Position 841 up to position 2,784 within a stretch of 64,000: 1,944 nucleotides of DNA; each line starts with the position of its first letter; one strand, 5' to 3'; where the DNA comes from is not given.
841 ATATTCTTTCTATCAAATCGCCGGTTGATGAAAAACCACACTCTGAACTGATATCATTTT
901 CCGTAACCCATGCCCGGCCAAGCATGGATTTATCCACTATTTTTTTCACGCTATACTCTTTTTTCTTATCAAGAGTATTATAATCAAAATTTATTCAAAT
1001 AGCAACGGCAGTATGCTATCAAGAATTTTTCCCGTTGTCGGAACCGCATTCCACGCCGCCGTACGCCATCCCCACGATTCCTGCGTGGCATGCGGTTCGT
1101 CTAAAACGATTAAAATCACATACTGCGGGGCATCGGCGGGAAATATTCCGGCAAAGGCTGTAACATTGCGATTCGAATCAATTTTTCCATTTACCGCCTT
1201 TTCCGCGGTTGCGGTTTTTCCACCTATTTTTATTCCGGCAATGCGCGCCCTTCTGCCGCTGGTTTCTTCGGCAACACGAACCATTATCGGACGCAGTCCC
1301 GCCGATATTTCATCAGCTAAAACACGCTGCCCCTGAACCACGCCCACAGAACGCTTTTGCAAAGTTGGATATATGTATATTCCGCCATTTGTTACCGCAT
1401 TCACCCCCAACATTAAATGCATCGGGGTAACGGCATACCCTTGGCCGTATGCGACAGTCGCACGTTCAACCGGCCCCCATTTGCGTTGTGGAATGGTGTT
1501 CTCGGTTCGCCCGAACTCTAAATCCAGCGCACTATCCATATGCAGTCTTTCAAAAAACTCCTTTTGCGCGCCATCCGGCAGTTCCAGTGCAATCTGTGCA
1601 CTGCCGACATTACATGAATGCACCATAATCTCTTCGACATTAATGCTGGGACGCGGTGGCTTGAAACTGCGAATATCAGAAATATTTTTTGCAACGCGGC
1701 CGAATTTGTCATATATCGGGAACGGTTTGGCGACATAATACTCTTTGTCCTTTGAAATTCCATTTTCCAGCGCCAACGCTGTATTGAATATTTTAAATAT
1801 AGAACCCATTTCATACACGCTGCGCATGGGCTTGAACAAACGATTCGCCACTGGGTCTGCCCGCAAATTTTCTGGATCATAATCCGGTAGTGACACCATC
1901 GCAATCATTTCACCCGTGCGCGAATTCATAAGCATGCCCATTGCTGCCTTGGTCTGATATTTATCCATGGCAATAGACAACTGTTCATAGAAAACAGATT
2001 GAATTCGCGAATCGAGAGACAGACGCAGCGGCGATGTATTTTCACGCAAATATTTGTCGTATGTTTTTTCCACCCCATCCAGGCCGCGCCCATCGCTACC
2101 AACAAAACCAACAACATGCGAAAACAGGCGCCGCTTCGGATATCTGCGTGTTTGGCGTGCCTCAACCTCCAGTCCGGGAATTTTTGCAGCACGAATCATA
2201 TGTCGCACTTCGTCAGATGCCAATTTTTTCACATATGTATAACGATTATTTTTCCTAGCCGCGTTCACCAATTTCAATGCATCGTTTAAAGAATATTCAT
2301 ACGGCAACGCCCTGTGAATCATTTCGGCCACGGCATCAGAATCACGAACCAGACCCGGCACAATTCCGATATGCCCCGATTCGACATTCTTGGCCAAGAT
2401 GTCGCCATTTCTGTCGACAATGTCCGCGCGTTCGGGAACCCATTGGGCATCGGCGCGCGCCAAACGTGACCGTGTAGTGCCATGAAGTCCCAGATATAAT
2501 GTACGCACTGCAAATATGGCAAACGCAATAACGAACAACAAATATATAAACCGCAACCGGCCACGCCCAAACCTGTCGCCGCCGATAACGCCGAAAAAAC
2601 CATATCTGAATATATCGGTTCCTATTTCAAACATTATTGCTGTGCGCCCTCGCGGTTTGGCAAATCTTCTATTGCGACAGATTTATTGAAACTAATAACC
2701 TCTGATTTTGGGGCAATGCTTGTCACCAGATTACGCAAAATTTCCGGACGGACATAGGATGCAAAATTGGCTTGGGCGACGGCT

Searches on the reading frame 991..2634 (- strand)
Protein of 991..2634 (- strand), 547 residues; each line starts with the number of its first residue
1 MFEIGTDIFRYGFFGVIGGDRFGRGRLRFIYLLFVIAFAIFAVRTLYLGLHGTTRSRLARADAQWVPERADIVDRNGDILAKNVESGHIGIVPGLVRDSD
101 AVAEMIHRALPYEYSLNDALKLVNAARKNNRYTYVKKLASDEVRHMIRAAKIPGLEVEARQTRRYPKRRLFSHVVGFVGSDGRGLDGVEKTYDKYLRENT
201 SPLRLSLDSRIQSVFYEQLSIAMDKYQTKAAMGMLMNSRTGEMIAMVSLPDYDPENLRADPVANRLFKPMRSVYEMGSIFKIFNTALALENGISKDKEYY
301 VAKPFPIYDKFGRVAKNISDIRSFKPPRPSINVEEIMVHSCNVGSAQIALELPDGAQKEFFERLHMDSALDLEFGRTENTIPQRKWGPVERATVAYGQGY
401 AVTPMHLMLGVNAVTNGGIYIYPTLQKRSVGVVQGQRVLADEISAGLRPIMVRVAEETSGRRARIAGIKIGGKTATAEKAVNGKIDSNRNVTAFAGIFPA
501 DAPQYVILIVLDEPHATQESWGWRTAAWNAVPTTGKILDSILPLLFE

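Call 16: search_protein_families(library=ncbifam, proteins=[window:991-2634:-], max_evalue=0.01)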
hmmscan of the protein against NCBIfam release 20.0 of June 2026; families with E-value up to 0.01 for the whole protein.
window:991-2634:- (547 aa): 17 families
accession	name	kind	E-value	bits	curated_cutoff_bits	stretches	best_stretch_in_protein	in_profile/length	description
TIGR02214.1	spoVD_pbp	equivalog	1.7e-67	228.2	688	2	203-544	213-557/636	stage V sporulation protein D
NF053573.1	PBP2_PenA_Neis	exception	7.3e-61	206.4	1105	2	199-517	231-541/572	peptidoglycan D,D-transpeptidase PBP2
NF011685.0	PRK15105.1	subfamily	3.6e-50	171.1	737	2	202-522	231-543/588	peptidoglycan glycosyltransferase FtsI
TIGR03423.1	pbp2_mrdA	equivalog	1.2e-44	152.9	455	2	198-515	224-573/593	penicillin-binding protein 2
NF051842.1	PBP4_5_Efaec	equivalog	1.8e-23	82.8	700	2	193-518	325-652/668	penicillin-binding protein PBP4(5)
NF038271.1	strep_PBP2X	exception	1.5e-20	73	1050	1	182-458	240-511/750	penicillin-binding protein PBP2X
NF033378.1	MECD_PBP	exception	6e-11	41.3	1450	2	198-482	322-614/678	PBP2a family beta-lactam-resistant peptidoglycan transpeptidase MecD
NF000237.1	MECA_PBP2A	equivalog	4.6e-10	38.4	750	2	68-180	150-258/668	PBP2a family beta-lactam-resistant peptidoglycan transpeptidase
TIGR02074.1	PBP_1a_fam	subfamily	3.2e-09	36.1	508.75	1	191-480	212-486/535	PBP1A family penicillin-binding protein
NF008061.0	PRK10795.1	equivalog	5.7e-09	35.1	962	1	65-179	65-181/634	peptidoglycan DD-transpeptidase MrdA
NF000407.1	MECC_PBP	exception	5.4e-08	31.5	1500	1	197-496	315-616/665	PBP2a family beta-lactam-resistant peptidoglycan transpeptidase MecC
NF000410.1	MECA1_pure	exception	1.3e-07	30.2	1480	1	199-481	318-603/666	PBP2a family beta-lactam-resistant peptidoglycan transpeptidase MecA1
NF000409.1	MECA_pure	exception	1.3e-06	27.2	1490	0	68-180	150-258/668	PBP2a family beta-lactam-resistant peptidoglycan transpeptidase MecA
NF000408.1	MECA2_pure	exception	1.5e-05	23.4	1525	0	68-180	150-258/668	PBP2a family beta-lactam-resistant peptidoglycan transpeptidase MecA2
NF000406.1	MECB_PBP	exception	3.2e-05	22.5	1450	1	199-257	320-371/674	PBP2a family beta-lactam-resistant peptidoglycan transpeptidase MecB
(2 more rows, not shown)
